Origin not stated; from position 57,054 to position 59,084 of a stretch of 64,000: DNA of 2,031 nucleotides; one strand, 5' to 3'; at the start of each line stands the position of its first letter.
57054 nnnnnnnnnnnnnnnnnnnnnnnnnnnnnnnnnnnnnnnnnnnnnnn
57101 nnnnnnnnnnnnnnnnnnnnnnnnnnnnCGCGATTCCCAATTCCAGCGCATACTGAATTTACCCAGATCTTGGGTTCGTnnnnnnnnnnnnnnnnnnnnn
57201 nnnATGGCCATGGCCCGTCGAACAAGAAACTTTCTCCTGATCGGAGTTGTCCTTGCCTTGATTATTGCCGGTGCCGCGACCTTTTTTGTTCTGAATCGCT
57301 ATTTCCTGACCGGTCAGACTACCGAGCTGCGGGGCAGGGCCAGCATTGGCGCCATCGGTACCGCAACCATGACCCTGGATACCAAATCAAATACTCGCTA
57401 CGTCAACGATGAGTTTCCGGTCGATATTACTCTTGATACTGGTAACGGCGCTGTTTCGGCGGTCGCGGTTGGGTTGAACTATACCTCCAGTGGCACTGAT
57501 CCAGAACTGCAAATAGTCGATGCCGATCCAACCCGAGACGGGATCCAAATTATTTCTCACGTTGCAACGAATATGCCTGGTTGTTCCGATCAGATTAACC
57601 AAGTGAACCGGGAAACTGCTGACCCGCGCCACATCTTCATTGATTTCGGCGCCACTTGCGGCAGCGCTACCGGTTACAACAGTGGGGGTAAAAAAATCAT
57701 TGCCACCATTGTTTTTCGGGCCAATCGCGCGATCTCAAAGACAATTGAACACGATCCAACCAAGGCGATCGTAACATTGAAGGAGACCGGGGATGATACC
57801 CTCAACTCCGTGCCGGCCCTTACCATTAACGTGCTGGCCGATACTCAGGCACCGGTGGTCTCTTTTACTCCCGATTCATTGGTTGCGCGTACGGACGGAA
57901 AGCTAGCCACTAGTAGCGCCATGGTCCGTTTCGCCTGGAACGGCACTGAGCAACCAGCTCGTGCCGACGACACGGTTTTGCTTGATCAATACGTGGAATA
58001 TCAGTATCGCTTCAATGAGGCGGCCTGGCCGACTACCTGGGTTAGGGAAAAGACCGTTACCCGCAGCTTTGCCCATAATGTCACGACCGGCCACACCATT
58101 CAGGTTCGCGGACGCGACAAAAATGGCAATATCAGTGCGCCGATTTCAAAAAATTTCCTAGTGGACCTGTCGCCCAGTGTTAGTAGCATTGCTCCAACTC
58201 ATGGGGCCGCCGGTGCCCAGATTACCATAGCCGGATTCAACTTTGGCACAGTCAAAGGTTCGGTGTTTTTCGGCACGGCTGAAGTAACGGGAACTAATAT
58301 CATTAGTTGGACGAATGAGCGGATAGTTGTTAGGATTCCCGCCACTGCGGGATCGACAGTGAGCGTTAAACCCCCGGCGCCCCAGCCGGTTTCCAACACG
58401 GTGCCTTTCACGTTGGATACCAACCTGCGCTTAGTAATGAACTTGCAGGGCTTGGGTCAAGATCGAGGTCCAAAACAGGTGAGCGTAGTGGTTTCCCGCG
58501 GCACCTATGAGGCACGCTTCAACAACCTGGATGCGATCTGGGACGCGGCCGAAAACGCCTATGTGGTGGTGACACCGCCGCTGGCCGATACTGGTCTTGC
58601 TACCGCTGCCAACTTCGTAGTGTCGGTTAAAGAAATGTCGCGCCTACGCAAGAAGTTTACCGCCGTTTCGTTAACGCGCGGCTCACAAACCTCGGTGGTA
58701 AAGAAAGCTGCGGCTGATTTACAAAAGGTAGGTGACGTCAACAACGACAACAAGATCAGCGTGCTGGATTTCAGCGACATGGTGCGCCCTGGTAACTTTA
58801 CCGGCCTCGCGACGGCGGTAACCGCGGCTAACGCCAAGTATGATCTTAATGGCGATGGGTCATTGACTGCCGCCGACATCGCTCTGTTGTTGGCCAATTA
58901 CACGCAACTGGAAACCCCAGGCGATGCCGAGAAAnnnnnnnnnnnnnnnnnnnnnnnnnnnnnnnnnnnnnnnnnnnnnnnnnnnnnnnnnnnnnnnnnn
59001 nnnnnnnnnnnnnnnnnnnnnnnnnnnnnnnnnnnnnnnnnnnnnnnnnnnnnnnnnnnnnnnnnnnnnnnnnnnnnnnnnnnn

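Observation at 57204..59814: Adjacent cohesin/dockerin gene pair: a possible self-assembling surface scaffold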

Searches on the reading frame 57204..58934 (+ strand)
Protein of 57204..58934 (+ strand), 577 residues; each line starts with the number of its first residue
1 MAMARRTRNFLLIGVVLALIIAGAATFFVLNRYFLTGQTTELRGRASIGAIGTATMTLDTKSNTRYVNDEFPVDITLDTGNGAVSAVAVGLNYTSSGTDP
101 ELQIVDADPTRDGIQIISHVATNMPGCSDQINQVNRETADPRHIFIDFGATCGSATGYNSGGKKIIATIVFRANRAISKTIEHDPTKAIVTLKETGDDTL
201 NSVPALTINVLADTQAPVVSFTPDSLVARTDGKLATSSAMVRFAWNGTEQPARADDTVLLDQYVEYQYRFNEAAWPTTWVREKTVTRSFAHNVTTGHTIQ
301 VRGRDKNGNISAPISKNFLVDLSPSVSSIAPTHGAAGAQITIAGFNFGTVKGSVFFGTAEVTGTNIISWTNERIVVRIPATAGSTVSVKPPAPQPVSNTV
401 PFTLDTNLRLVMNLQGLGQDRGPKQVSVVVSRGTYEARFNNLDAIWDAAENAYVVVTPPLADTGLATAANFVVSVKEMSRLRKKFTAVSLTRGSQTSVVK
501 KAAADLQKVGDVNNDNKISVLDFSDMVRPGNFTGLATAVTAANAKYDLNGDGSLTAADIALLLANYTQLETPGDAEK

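Call 3: search_protein_families(library=pfam, proteins=[window:57204-58934:+], max_evalue=1)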
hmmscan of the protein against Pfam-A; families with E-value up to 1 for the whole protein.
window:57204-58934:+ (577 aa): 6 families
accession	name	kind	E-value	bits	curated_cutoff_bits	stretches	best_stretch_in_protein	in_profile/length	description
PF00404.24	Dockerin_1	-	6e-08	33.2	22.9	1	510-562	2-52/57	Dockerin type I domain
PF01833.30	TIG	-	2.7e-07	30.9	20.9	1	324-389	1-67/84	IPT/TIG domain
PF13499.12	EF-hand_7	-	0.0013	19.5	30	0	473-527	19-66/67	EF-hand domain pair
PF00036.39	EF-hand_1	-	0.0018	18.2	25.4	0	544-563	7-26/29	EF hand domain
PF13405.12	EF-hand_6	-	0.0019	18.2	25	0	545-564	8-27/30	EF-hand domain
PF13202.12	EF-hand_5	-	0.0069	16.3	25.9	0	545-556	7-18/25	EF hand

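Call 4: search_protein_families(library=ncbifam, proteins=[window:57204-58934:+], max_evalue=1)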
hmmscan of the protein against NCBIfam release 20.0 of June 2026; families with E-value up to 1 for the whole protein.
window:57204-58934:+ (577 aa): 0 families

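Call 8: find_homologous_proteins(query=window:57204-58934:+)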
Query window:57204-58934:+ (577 aa): 8 proteins with E <= 0.001 among 8000 candidates.
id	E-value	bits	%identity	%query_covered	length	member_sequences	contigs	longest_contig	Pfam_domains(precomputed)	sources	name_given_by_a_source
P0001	3.0e-276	936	73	100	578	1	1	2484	PF01833.31,PF00404.25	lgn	-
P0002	5.2e-265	898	70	100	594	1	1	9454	PF00404.25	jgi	jgi:hypothetical protein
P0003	3.7e-256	869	68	100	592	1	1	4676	PF01833.31,PF00404.25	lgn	-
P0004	8.7e-232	789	64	100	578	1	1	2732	PF01833.31,PF00404.25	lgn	-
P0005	1.7e-227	775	63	100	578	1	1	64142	PF01833.31,PF00404.25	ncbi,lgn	-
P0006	7.6e-224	763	63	100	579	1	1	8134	PF01833.31,PF00404.25,PF13499.13,PF00036.39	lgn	-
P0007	4.9e-6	44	34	12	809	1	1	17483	PF01833.31,PF20144.6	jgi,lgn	jgi:hypothetical protein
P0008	4.3e-4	37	38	11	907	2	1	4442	PF13205.13,PF01833.31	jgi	-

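Call 10: find_encoding_contigs(protein=P0005, flank=10000, max_places=3)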
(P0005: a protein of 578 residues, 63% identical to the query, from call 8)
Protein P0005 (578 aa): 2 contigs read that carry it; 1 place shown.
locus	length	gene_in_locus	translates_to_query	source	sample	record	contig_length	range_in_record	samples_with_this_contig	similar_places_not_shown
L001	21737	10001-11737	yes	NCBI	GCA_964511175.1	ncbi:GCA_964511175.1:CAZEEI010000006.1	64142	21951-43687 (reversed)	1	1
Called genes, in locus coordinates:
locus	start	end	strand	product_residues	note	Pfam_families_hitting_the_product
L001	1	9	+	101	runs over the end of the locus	-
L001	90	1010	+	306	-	PF14257:DUF4349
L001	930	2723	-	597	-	PF01790:LGT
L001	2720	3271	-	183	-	-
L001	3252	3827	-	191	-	PF13473:Cupredoxin_1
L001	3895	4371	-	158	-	PF01797:Y1_Tnp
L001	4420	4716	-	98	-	-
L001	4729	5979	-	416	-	PF07690:MFS_1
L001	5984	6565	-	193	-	PF01195:Pept_tRNA_hydro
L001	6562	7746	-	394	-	PF13439:Glyco_transf_4, PF13579:Glyco_trans_4_4, PF20706:GT4-conflict (weak), PF00534:Glycos_transf_1, PF13692:Glyco_trans_1_4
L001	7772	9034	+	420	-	PF00266:Aminotran_5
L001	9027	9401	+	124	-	PF01592:NifU_N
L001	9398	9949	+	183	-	PF01931:NTPase_I-T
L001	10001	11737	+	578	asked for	PF01833:TIG, PF00404:Dockerin_1 (weak)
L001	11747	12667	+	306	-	-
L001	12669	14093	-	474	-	PF01336:tRNA_anti-codon, PF00152:tRNA-synt_2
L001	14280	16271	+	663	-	-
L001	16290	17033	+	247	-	PF00970:FAD_binding_6, PF08030:NAD_binding_6 (weak), PF00175:NAD_binding_1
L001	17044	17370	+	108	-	PF13459:Fer4_15 (weak), PF13370:Fer4_13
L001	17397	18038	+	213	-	PF13462:Thioredoxin_4, PF01323:DSBA, PF13743:Thioredoxin_5 (weak)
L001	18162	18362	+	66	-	-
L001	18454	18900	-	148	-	PF01668:SmpB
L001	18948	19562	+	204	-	PF05137:PilN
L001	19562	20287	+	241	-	-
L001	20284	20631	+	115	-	-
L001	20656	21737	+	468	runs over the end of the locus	PF16656:Pur_ac_phosph_N, PF19077:Big_13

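Call 11: find_encoding_contigs(protein=P0002, flank=10000, max_places=3)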
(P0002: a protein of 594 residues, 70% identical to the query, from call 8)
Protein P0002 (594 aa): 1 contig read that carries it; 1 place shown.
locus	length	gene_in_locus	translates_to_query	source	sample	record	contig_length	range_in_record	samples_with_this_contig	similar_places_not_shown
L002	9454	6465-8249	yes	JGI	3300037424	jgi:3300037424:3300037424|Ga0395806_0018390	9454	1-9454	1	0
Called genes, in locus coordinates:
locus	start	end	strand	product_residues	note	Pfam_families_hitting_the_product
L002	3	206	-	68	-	?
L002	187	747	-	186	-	PF13473:Cupredoxin_1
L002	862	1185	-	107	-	-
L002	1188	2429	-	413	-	PF07690:MFS_1 (faint)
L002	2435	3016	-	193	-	PF01195:Pept_tRNA_hydro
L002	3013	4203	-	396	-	PF13477:Glyco_trans_4_2 (weak), PF13439:Glyco_transf_4, PF13579:Glyco_trans_4_4, PF20706:GT4-conflict (weak), PF00534:Glycos_transf_1, PF13692:Glyco_trans_1_4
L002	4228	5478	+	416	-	PF00155:Aminotran_1_2 (faint), PF00266:Aminotran_5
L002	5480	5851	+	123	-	PF01592:NifU_N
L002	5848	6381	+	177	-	PF01931:NTPase_I-T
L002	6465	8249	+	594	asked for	PF00404:Dockerin_1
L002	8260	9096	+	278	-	PF00963:Cohesin (weak)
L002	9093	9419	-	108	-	PF00152:tRNA-synt_2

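Call 15: search_solved_structures(query=A1, max_evalue=1, show_alignments=2)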
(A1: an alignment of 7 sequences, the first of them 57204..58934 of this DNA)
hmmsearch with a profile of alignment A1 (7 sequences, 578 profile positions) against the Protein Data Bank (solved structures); distinct sequences matched with E-value up to 1: 49.
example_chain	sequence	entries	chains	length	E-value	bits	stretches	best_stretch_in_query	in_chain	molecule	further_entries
1cgx_A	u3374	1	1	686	4.1e-14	55.1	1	322-399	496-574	CYCLOMALTODEXTRIN GLUCANOTRANSFERASE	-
1kcl_A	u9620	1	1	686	4.1e-14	55.1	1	322-399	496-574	Cyclodextrin glycosyltransferase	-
1cxf_A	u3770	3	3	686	4.1e-14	55.1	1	322-399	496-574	CYCLODEXTRIN GLYCOSYLTRANSFERASE | PROTEIN (CYCLODEXTRIN-GLYCOSYLTRANSFERASE)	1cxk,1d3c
1tcm_A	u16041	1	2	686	4.1e-14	55.1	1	322-399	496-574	CYCLODEXTRIN GLYCOSYLTRANSFERASE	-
1cgw_A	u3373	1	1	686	4.1e-14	55.1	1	322-399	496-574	CYCLOMALTODEXTRIN GLUCANOTRANSFERASE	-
1cdg_A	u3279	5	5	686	4.1e-14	55.1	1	322-399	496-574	CYCLODEXTRIN GLYCOSYL-TRANSFERASE | CYCLODEXTRIN GLYCOSYLTRANSFERASE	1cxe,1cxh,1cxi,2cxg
1cgv_A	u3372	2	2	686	4.1e-14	55.1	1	322-399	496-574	CYCLOMALTODEXTRIN GLUCANOTRANSFERASE | CYCLODEXTRIN GLYCOSYLTRANSFERASE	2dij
1eo5_A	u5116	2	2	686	4.1e-14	55.1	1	322-399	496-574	PROTEIN (CYCLODEXTRIN GLYCOSYLTRANSFERASE)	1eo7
1cgy_A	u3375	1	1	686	4.1e-14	55.1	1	322-399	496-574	CYCLOMALTODEXTRIN GLUCANOTRANSFERASE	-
1kck_A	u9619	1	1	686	4.1e-14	55.1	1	322-399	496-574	CYCLODEXTRIN GLYCOSYLTRANSFERASE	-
1cxl_A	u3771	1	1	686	4.1e-14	55.1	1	322-399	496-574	PROTEIN (CYCLODEXTRIN-GLYCOSYLTRANSFERASE)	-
1pj9_A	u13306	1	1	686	4.1e-14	55.1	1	322-399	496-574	Cyclomaltodextrin glucanotransferase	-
1dtu_A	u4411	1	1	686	4.1e-14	55.1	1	322-399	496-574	PROTEIN (CYCLODEXTRIN GLYCOSYLTRANSFERASE)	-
1pez_A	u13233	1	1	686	4.2e-14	55.1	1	322-399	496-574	Cyclomaltodextrin glucanotransferase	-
1ot2_A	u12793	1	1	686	4.2e-14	55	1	322-399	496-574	Cyclomaltodextrin glucanotransferase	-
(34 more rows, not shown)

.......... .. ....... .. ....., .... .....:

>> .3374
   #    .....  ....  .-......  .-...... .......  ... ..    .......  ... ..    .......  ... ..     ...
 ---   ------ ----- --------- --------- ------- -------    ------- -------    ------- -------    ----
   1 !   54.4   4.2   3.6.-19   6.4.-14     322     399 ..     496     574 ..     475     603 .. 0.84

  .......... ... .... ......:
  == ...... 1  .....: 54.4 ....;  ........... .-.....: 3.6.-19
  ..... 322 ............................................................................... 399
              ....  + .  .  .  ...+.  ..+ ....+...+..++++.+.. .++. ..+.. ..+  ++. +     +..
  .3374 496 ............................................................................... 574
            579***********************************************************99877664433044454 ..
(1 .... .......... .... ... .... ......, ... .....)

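Call 16: find_related_loci(query=A1, collection=genome_contigs, flank=10000)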
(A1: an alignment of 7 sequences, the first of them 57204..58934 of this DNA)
Query A1 (577 aa) in genome_contigs; peptide patterns used: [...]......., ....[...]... (x = any residue, [..] = any of these).
402 stretches matched a pattern; 14 encode a relative of the query (tblastn E <= 1e-3); 14 distinct loci.
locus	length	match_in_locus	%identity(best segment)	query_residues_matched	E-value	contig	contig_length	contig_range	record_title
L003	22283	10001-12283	63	1-577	0e+0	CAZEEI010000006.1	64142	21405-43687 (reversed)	MAG TPA_asm: uncultured Pseudomonadales bacterium isolate SRP192927_co7_719 genome assembly, contig: NODE_558_length_641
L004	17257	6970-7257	31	470-567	9e-7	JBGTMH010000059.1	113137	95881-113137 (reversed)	MAG: Patescibacteria group bacterium isolate JTS-RE358 k141_2910780, whole genome shotgun sequence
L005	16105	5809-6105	32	463-563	7e-7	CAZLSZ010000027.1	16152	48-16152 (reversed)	MAG TPA_asm: uncultured Gammaproteobacteria bacterium isolate SRP170004_co1_21 genome assembly, contig: NODE_5636_length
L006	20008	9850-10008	41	508-566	3e-6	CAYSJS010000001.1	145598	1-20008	MAG TPA_asm: uncultured Candidatus Saccharibacteria bacterium isolate SRP135725_co1_201 genome assembly, contig: NODE_46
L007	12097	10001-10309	30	461-563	5e-6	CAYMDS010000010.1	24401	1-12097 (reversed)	MAG TPA_asm: uncultured Gammaproteobacteria bacterium isolate SRP192515_co2_133 genome assembly, contig: NODE_1584_lengt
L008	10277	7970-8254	30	467-563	4e-6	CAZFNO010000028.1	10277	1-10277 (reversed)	MAG TPA_asm: uncultured Gammaproteobacteria bacterium isolate binchicken_co134_351 genome assembly, contig: NODE_14520_l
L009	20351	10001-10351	33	445-559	6e-6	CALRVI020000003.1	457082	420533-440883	MAG: Methyloversatilis discipulorum isolate JJ-LA1A6-383-2-m1-bin303 genome assembly, contig: JJ-ZL86-91-C8, whole genom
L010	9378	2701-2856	40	510-562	2e-5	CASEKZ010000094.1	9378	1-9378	uncultured bacterium isolate CO.T19.metabat-bins.98 genome assembly, contig: CO.T19.metabat-bins.98.fa_k141_9597518, who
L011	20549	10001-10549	26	404-563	4e-5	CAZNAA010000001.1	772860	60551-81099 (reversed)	MAG TPA_asm: uncultured Gammaproteobacteria bacterium isolate SRP192515_co1_126 genome assembly, contig: NODE_1_length_7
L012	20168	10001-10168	40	510-568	3e-5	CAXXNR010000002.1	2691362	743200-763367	MAG: Fimbriimonadaceae bacterium isolate 939668e7-54b4-418c-928c-765401946cf0 genome assembly, contig: contig_2, whole g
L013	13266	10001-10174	37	507-569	3e-5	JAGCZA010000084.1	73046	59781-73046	MAG: Prevotella sp. isolate RGIG10252 Yak_Rumen-5__c1202921, whole genome shotgun sequence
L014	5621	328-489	39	508-563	3e-5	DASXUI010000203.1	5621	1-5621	MAG TPA_asm: Armatimonadota bacterium isolate SMAG_U4714 k141_208175, whole genome shotgun sequence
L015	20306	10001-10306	32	459-559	6e-5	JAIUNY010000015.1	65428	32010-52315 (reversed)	MAG: Armatimonadota bacterium isolate FIMBRI1 spades-bin.55~NODE_1041_length_65428_cov_1.58818, whole genome shotgun seq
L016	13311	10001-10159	41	508-566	7e-5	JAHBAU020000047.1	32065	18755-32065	MAG: Candidatus Saccharibacteria bacterium isolate AQU-11 c_000000088457, whole genome shotgun sequence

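Call 30: list_cluster_members(proteins=[P0042, window:57204-58934:+, window:58924-59811:+, P0050, P0005])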
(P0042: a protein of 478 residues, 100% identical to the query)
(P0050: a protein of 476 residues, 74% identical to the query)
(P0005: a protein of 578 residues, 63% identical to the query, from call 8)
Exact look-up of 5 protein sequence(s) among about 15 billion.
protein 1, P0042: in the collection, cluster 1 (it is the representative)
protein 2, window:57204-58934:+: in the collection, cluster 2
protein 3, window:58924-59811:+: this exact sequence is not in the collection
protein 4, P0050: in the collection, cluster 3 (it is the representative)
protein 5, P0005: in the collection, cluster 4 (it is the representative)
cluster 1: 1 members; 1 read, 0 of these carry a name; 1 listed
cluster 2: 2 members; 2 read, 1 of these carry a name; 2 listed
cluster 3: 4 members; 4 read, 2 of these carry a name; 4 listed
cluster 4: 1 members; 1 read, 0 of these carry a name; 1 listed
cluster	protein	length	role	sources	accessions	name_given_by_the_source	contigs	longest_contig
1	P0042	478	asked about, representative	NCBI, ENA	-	-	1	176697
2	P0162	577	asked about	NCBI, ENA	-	-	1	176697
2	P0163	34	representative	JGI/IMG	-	hypothetical protein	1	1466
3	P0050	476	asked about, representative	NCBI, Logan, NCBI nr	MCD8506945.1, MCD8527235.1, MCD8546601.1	lysine--tRNA ligase [Candidatus Woesebacteria bacterium]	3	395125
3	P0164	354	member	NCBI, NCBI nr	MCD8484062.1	lysine--tRNA ligase [Candidatus Woesebacteria bacterium]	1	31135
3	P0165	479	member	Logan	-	-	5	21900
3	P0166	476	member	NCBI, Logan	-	-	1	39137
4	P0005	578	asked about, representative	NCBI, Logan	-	-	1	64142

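Call 31: find_encoding_contigs(protein=window:57204-58934:+, flank=10000, max_places=3)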
Protein window:57204-58934:+ (577 aa): 1 contig read that carries it; 1 place shown.
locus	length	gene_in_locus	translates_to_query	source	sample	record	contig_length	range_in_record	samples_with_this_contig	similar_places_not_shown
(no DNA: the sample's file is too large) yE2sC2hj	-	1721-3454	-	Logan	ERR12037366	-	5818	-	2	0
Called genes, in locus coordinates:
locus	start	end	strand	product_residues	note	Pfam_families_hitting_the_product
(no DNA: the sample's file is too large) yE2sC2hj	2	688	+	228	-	?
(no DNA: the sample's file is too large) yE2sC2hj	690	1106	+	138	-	PF01592:NifU_N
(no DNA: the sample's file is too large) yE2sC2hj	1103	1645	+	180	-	PF01931:NTPase_I-T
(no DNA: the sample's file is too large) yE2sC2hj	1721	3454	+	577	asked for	PF01833:TIG (weak), PF00404:Dockerin_1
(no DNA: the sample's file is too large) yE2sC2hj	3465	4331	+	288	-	-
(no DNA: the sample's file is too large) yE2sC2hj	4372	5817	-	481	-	?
